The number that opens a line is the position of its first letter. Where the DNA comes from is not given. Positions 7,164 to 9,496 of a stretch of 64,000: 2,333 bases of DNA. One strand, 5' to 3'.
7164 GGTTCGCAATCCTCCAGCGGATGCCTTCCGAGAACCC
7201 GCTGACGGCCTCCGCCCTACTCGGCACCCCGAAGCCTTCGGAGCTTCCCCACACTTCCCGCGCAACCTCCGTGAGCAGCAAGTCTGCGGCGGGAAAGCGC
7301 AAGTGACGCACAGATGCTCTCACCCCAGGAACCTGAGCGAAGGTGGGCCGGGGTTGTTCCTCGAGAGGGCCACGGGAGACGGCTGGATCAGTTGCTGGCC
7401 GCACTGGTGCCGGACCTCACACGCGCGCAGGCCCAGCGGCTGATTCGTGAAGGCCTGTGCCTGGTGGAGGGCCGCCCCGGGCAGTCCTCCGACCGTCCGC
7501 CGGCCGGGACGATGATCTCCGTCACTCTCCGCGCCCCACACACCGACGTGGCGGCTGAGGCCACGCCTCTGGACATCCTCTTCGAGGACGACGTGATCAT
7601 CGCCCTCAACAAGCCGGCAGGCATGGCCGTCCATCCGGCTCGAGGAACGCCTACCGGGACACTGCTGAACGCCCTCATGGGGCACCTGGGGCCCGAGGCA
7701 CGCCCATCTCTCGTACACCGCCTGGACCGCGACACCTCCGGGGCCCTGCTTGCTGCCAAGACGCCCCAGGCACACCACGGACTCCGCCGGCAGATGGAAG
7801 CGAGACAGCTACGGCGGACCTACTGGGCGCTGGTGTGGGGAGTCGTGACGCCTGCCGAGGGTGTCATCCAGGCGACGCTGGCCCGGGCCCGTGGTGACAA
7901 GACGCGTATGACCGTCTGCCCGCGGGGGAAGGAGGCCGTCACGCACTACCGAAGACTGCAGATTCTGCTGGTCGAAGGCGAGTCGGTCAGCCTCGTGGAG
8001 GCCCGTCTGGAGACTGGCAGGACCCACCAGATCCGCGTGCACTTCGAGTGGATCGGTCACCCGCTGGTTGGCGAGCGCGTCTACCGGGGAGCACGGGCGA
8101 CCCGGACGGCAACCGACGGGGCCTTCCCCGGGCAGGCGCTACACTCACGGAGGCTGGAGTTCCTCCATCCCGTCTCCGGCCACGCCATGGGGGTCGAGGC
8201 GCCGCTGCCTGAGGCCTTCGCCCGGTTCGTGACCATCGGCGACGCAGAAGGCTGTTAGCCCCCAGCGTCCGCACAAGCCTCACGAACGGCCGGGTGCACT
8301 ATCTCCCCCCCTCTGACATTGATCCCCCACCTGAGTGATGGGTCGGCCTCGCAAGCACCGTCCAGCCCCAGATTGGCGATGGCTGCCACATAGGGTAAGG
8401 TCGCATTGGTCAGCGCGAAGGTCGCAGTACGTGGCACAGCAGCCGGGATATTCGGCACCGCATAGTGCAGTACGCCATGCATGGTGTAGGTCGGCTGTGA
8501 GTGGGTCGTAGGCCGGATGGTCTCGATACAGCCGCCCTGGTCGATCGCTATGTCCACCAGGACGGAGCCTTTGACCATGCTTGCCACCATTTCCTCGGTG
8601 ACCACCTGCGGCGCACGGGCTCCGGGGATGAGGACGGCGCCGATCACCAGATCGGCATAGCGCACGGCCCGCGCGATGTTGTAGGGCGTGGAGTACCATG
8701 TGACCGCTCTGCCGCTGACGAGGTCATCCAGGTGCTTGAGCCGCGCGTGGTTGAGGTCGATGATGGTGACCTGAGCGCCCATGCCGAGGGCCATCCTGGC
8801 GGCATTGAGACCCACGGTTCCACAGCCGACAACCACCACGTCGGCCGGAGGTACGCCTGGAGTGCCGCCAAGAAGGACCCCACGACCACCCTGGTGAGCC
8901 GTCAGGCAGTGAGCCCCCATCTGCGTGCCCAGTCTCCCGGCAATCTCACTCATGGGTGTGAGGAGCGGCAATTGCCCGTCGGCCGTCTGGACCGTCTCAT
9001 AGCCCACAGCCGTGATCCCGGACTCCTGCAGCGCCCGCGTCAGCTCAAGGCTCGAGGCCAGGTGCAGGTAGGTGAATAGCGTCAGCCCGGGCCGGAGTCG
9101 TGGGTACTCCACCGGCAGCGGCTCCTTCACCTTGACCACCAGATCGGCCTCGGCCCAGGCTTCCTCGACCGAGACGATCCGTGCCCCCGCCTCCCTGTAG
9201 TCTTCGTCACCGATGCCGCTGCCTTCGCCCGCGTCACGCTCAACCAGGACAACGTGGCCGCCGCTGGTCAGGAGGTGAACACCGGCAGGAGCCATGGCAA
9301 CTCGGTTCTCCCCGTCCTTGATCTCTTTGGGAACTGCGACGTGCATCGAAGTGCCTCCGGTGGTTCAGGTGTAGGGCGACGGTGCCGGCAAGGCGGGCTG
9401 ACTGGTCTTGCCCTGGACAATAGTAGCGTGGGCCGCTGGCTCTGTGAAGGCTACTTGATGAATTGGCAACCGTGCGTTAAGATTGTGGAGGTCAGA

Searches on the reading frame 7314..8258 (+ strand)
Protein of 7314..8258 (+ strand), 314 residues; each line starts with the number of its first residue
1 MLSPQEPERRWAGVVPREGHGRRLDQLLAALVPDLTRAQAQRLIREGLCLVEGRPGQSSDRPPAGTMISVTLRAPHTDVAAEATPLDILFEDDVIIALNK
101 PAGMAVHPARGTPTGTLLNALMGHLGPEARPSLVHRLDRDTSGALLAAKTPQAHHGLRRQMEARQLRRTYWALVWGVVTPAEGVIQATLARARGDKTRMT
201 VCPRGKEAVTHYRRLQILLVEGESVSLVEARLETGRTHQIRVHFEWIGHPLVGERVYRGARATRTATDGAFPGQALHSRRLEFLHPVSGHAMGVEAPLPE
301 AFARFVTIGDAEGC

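Call 72: search_protein_families(library=pfam, proteins=[window:7314-8258:+], max_evalue=0.00001)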
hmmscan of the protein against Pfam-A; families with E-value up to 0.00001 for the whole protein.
window:7314-8258:+ (314 aa): 2 families
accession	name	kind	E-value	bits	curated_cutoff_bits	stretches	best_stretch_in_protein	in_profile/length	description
PF00849.27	PseudoU_synth_2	-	1.4e-30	107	26.8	1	95-245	2-151/152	RNA pseudouridylate synthase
PF01479.30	S4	-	1.4e-06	28.4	22.8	1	22-55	1-34/48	S4 domain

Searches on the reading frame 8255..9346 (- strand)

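Call 72: search_protein_families(library=pfam, proteins=[window:8255-9346:-], max_evalue=0.00001)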
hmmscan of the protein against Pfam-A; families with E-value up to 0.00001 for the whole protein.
window:8255-9346:- (363 aa): 2 families
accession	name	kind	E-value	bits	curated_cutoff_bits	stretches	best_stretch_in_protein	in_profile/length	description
PF01262.27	AlaDh_PNT_C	-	1.3e-82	276.8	23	1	142-351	3-213/214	Alanine dehydrogenase/PNT, C-terminal domain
PF05222.21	AlaDh_PNT_N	-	7.3e-47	159.5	30.4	1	5-136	2-136/136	Alanine dehydrogenase/PNT, N-terminal domain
